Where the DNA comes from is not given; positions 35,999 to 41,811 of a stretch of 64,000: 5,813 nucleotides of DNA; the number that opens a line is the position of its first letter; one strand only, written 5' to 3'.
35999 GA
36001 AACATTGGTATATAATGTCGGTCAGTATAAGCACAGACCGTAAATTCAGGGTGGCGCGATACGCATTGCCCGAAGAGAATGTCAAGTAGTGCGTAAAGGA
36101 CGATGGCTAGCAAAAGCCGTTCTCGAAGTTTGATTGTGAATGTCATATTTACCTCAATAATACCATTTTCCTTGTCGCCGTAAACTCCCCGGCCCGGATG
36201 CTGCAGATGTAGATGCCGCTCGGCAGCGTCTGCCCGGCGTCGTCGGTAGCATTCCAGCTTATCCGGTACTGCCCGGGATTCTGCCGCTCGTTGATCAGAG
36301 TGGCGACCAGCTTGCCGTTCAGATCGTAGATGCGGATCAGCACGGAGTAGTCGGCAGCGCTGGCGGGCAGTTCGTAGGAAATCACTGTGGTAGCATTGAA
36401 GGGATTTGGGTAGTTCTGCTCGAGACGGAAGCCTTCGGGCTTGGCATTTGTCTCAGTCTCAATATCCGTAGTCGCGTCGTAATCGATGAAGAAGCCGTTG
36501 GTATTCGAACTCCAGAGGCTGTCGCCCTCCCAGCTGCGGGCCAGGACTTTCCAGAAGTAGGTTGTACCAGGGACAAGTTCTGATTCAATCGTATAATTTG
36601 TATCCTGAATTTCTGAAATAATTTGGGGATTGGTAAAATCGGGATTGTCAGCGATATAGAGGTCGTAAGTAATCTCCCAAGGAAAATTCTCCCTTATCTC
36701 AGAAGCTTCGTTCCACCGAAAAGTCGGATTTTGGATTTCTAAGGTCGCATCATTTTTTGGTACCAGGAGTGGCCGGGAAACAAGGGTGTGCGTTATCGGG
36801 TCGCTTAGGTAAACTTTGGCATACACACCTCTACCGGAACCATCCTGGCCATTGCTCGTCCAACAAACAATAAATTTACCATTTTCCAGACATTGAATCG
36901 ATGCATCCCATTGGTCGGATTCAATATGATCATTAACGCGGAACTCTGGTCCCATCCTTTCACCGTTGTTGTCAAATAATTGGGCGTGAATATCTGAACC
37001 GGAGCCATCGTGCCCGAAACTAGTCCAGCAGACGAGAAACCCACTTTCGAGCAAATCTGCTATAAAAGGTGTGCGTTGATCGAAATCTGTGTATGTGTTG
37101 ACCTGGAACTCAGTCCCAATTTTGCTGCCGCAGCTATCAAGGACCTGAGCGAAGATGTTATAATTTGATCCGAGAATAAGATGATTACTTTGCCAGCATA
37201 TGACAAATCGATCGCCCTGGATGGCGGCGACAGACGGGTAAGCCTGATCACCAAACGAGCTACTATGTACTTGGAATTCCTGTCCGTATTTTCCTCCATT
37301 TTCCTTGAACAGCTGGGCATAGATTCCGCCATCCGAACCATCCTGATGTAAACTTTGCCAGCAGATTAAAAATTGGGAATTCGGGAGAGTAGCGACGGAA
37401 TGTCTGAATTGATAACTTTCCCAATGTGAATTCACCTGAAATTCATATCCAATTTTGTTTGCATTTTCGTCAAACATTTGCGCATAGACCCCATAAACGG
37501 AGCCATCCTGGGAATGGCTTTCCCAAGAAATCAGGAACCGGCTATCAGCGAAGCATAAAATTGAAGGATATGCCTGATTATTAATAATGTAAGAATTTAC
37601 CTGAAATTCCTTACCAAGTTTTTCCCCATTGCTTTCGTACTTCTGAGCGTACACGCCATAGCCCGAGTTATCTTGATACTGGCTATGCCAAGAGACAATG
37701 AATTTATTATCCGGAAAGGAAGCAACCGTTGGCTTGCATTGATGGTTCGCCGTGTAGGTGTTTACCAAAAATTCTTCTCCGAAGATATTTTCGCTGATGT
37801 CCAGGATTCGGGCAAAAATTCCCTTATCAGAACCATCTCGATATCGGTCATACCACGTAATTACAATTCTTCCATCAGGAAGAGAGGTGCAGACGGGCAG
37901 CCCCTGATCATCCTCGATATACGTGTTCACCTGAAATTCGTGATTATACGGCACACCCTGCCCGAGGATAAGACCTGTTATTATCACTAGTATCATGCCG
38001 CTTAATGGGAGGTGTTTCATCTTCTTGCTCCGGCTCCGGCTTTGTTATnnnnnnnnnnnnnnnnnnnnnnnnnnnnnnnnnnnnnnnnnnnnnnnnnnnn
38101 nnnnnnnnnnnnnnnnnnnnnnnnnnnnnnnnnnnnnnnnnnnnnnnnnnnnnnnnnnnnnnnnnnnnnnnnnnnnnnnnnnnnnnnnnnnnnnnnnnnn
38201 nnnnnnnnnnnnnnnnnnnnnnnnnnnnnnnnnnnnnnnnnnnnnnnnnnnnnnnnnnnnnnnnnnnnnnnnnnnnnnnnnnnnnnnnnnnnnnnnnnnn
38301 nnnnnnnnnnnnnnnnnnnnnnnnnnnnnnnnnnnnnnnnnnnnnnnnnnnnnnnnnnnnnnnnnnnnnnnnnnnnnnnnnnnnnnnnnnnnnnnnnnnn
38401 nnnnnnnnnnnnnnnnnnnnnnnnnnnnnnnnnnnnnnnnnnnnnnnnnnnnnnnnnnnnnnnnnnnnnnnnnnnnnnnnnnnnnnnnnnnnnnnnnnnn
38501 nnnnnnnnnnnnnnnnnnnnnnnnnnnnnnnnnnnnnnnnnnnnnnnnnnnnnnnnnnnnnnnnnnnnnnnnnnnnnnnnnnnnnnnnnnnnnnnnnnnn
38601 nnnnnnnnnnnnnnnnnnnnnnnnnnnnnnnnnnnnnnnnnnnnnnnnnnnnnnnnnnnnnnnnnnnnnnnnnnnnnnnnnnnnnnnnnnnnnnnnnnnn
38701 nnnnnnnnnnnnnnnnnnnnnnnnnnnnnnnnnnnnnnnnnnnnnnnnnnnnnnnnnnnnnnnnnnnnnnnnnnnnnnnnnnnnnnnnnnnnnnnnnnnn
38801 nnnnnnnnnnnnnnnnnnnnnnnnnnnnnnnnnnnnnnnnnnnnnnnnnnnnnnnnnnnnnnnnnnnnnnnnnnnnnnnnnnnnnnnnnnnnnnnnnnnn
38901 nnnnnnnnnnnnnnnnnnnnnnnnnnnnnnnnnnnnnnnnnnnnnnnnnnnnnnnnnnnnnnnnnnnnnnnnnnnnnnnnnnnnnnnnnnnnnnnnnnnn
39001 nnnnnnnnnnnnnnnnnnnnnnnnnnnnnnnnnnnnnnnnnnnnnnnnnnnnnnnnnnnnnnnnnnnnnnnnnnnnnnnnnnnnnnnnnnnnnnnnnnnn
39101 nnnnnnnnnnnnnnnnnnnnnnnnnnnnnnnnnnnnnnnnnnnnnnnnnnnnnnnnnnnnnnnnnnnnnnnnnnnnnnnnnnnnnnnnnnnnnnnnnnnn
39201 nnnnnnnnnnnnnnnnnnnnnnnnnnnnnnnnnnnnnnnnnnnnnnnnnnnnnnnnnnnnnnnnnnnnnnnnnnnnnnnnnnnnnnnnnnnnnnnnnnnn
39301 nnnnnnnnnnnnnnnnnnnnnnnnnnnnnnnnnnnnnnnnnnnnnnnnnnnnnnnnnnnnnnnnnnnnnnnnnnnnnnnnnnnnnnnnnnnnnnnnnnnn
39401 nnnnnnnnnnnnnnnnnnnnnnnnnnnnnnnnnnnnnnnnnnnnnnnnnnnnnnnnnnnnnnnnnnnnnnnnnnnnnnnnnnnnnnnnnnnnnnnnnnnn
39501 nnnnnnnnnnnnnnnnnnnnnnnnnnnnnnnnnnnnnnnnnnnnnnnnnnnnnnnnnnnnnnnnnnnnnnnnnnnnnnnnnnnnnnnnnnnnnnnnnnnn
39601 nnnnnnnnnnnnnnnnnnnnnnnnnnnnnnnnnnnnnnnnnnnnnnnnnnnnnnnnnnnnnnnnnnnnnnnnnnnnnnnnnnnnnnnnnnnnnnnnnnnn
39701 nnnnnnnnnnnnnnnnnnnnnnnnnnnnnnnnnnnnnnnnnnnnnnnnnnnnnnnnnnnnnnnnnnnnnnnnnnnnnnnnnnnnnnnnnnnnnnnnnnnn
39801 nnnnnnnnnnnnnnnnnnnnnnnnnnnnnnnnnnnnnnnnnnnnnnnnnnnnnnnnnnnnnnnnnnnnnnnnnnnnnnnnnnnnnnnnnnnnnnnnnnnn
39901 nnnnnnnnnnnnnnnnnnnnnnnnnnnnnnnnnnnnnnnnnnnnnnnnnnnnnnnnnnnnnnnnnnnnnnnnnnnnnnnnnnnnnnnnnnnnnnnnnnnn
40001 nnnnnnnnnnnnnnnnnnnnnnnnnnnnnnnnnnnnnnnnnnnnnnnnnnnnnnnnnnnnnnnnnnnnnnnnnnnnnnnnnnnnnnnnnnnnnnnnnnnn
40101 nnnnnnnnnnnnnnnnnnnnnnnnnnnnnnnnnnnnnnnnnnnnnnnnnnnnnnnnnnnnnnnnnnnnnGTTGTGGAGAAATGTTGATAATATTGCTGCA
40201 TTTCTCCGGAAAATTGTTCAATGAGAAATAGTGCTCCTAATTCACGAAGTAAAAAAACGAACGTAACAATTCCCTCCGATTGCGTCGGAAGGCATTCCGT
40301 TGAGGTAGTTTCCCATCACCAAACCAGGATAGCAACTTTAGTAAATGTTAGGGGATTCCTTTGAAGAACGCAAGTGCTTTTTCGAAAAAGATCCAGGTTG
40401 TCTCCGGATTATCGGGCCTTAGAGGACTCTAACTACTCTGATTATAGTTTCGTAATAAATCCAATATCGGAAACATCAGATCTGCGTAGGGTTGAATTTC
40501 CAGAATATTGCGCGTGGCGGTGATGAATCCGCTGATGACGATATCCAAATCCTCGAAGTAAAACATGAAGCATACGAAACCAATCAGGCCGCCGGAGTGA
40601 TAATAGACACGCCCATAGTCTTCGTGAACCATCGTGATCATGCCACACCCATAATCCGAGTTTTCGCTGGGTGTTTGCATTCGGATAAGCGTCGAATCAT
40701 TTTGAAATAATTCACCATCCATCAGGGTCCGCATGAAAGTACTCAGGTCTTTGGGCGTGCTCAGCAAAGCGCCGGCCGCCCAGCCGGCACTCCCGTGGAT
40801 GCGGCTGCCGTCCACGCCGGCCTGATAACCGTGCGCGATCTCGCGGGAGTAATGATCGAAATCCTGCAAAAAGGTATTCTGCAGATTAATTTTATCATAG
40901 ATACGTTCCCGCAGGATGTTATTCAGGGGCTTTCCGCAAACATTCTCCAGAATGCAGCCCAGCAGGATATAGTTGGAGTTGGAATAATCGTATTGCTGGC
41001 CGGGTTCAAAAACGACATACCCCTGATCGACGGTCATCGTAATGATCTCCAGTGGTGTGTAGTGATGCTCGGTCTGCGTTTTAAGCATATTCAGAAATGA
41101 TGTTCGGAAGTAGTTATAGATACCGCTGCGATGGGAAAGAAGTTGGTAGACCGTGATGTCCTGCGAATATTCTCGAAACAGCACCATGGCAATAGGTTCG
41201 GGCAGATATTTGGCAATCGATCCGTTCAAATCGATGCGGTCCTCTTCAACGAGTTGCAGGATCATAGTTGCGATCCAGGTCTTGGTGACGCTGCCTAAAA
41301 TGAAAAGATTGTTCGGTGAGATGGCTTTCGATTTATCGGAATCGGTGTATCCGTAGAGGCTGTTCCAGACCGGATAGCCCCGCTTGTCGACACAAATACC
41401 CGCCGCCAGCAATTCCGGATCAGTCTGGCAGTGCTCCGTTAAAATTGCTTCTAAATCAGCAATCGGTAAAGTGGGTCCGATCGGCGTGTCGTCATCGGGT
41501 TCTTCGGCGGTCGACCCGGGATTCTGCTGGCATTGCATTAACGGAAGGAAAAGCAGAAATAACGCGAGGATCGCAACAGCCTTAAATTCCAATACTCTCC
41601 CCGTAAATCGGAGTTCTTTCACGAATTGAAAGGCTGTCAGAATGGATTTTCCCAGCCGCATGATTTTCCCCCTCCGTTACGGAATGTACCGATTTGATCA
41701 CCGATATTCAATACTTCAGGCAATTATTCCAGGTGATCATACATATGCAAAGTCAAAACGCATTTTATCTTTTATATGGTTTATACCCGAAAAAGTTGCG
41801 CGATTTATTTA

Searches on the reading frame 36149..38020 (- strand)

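Call 9: search_protein_families(library=pfam, proteins=[window:36149-38020:-], max_evalue=0.0001)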
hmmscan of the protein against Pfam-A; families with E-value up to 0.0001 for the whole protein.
window:36149-38020:- (623 aa): 2 families
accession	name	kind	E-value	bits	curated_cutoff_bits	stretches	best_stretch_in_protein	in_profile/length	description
PF13860.13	FlgD_ig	-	1.3e-09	38.3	27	1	545-609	10-74/79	FlgD Ig-like domain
PF18962.6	Por_Secre_tail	-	2.4e-09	37.8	27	1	537-620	2-74/75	Secretion system C-terminal sorting domain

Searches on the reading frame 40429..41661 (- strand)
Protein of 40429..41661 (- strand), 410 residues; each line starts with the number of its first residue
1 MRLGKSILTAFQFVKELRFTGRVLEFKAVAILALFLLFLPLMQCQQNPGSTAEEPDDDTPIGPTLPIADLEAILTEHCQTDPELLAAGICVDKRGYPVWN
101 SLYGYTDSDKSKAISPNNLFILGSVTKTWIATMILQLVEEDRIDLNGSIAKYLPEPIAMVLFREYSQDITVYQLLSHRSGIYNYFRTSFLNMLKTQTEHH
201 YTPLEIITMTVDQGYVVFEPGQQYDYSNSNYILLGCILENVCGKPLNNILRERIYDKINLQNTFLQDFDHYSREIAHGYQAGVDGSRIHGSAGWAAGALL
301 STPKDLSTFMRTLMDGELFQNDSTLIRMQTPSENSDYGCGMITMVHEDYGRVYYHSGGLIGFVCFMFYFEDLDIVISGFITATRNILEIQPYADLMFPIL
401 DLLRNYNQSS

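Call 54: search_protein_families(library=pfam, proteins=[window:40429-41661:-], max_evalue=0.00001)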
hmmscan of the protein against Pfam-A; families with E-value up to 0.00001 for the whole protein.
window:40429-41661:- (410 aa): 1 family
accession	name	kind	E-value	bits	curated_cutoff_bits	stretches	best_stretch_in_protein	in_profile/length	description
PF00144.29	Beta-lactamase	-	1.4e-43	149.7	27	1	84-381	14-309/329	Beta-lactamase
